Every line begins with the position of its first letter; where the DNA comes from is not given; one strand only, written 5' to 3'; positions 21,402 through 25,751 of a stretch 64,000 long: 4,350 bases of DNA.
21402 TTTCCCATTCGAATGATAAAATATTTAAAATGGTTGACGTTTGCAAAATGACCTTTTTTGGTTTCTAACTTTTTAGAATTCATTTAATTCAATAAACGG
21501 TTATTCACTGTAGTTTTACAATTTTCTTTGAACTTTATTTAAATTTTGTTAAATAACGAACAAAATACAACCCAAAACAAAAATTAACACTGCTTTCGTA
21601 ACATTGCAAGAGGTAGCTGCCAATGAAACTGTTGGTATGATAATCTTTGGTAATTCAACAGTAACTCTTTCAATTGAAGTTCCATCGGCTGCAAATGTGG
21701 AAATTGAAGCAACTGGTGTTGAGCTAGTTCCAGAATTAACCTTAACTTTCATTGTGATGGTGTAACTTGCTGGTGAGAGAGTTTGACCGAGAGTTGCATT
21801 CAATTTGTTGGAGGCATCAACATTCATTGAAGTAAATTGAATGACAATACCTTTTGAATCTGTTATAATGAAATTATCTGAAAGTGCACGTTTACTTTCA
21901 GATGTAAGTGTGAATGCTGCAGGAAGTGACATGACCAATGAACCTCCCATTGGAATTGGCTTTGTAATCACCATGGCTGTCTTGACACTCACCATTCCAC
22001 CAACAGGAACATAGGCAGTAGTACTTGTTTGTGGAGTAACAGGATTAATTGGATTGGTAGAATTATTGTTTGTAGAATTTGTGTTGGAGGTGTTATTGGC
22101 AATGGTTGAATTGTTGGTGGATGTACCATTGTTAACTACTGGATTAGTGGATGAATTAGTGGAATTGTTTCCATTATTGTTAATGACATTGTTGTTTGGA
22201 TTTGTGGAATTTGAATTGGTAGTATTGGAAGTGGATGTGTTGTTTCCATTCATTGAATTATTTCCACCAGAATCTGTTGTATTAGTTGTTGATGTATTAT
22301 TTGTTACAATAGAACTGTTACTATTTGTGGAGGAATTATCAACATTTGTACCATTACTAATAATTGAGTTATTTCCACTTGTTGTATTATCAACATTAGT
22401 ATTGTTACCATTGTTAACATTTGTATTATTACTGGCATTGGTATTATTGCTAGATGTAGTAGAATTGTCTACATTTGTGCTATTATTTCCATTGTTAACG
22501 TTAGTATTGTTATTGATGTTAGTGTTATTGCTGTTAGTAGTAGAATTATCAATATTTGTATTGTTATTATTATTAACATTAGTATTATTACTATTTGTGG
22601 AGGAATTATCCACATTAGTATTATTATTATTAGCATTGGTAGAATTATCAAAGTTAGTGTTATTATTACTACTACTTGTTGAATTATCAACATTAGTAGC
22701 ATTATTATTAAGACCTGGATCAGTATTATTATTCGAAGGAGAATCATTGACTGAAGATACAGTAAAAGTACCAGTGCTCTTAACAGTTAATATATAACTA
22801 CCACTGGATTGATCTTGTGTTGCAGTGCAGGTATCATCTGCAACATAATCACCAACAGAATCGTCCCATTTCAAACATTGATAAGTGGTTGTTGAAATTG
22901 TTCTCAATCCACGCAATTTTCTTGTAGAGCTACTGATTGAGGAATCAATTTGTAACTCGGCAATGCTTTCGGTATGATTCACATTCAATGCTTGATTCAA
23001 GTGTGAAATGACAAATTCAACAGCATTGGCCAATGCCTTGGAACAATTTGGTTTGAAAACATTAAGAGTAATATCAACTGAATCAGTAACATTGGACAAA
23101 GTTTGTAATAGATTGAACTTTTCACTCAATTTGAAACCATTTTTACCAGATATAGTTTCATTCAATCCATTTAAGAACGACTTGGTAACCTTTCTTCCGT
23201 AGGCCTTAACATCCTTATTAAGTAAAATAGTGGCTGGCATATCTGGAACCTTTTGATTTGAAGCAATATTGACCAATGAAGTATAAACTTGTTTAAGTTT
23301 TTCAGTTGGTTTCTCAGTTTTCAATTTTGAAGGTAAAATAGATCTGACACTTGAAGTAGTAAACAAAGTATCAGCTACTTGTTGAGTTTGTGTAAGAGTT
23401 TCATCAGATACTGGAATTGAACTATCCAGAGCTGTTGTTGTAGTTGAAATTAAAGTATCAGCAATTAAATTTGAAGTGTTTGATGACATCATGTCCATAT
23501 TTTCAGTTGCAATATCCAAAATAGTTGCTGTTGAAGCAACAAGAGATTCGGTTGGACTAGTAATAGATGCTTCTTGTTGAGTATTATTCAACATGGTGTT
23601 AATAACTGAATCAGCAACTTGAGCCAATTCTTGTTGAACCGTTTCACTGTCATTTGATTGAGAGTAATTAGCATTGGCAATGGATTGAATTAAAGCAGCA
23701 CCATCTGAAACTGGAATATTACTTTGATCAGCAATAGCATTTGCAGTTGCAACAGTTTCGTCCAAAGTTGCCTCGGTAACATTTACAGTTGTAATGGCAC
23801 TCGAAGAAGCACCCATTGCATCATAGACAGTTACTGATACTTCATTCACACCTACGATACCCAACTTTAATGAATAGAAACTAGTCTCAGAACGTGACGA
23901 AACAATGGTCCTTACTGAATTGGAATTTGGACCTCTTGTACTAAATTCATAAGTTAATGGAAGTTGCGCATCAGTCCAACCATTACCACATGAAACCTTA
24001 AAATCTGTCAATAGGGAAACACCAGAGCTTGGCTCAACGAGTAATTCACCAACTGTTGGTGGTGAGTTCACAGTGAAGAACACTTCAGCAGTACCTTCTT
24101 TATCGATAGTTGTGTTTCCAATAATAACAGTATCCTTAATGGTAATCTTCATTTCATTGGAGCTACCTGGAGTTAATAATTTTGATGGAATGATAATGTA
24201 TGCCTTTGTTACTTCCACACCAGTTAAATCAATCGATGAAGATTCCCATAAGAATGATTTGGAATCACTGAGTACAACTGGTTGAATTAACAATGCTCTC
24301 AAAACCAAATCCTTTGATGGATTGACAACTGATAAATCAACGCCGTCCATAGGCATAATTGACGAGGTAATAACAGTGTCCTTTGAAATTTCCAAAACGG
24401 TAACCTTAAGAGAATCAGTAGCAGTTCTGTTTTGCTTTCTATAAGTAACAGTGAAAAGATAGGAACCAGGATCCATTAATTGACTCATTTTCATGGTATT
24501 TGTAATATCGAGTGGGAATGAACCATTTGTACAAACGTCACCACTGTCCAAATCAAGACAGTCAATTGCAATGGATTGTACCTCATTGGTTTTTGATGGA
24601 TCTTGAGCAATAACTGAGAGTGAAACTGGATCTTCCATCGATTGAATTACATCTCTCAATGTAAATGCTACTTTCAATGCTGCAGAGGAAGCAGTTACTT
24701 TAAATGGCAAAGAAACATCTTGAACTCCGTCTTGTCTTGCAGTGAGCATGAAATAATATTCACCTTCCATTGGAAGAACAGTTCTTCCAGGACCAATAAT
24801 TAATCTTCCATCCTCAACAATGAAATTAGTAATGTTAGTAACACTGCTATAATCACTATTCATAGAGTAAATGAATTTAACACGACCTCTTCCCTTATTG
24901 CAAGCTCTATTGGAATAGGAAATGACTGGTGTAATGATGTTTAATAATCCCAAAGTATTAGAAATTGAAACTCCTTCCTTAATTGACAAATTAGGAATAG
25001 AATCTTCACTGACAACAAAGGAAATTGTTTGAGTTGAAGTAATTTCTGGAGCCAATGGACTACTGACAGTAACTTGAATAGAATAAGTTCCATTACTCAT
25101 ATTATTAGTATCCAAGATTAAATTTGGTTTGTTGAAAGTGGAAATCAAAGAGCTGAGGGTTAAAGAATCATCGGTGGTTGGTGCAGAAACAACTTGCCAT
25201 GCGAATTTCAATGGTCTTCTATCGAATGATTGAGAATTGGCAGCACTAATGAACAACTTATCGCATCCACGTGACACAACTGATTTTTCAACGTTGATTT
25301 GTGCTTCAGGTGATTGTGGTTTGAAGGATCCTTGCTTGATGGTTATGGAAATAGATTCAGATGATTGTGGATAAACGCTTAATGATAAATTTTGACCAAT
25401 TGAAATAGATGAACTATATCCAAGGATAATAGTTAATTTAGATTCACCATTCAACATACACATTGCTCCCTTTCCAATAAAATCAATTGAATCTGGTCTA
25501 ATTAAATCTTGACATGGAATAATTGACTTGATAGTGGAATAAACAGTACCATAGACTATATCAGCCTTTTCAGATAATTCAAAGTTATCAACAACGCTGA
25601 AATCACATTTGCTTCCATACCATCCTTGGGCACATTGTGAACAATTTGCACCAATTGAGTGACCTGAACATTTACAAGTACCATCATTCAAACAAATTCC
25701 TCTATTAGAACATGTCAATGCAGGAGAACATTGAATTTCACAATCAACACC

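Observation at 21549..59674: Local paralogous family of giant EGF-repeat / REJ-like extracellular proteins (three members within 38 kb)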

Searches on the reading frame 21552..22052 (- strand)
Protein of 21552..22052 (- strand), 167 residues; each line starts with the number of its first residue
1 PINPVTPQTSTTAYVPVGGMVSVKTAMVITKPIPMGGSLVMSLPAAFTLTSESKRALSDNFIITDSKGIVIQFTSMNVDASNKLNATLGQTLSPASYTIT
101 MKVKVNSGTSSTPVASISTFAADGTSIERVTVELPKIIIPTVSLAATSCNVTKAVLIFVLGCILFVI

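Call 45: search_protein_families(library=pfam, proteins=[window:21552-22052:-], max_evalue=10)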
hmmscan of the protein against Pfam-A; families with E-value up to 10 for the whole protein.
seq(167 aa): 3 families
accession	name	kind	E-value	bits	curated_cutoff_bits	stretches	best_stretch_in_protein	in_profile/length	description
PF23623.1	GBD_IRG7_N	-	0.037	14.6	27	1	47-110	26-87/95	IRG7 N-terminal galactose binding domain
PF17998.7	AgI_II_C2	-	0.078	13.8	27.1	1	50-112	67-124/148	Cell surface antigen I/II C2 terminal domain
PF20350.3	DUF6645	-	0.1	13.1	27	1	40-115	30-105/119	Family of unknown function (DUF6645)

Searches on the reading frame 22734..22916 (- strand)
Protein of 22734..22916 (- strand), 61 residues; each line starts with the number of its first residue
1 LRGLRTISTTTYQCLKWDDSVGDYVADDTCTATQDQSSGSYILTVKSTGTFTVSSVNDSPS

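Call 45: search_protein_families(library=pfam, proteins=[window:22734-22916:-], max_evalue=10)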
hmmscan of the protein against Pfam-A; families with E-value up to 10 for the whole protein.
seq(61 aa): 2 families
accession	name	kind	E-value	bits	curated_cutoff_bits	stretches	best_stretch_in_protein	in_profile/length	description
PF08884.16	Flagellin_D3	-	0.0021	18.8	24.2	1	14-57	30-73/91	Flagellin D3 domain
PF09244.16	Suc_Porlyase_C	-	0.039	14.9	23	1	2-29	35-62/67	Sucrose phosphorylase, C-terminal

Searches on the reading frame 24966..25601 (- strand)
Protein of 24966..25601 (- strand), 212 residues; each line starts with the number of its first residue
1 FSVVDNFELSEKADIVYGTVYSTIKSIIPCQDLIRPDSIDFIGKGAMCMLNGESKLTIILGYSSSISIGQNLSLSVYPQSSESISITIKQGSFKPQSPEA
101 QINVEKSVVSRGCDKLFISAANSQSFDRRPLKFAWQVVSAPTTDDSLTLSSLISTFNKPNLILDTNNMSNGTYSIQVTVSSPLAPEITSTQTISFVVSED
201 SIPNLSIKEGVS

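Call 25: search_protein_families(library=pfam, proteins=[window:24966-25601:-], max_evalue=10)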
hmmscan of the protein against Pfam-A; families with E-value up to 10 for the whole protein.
seq(212 aa): 1 family
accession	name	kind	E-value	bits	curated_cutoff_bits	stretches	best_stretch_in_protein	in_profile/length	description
PF02010.21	REJ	-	0.00011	21.4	25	1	124-200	7-82/452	REJ domain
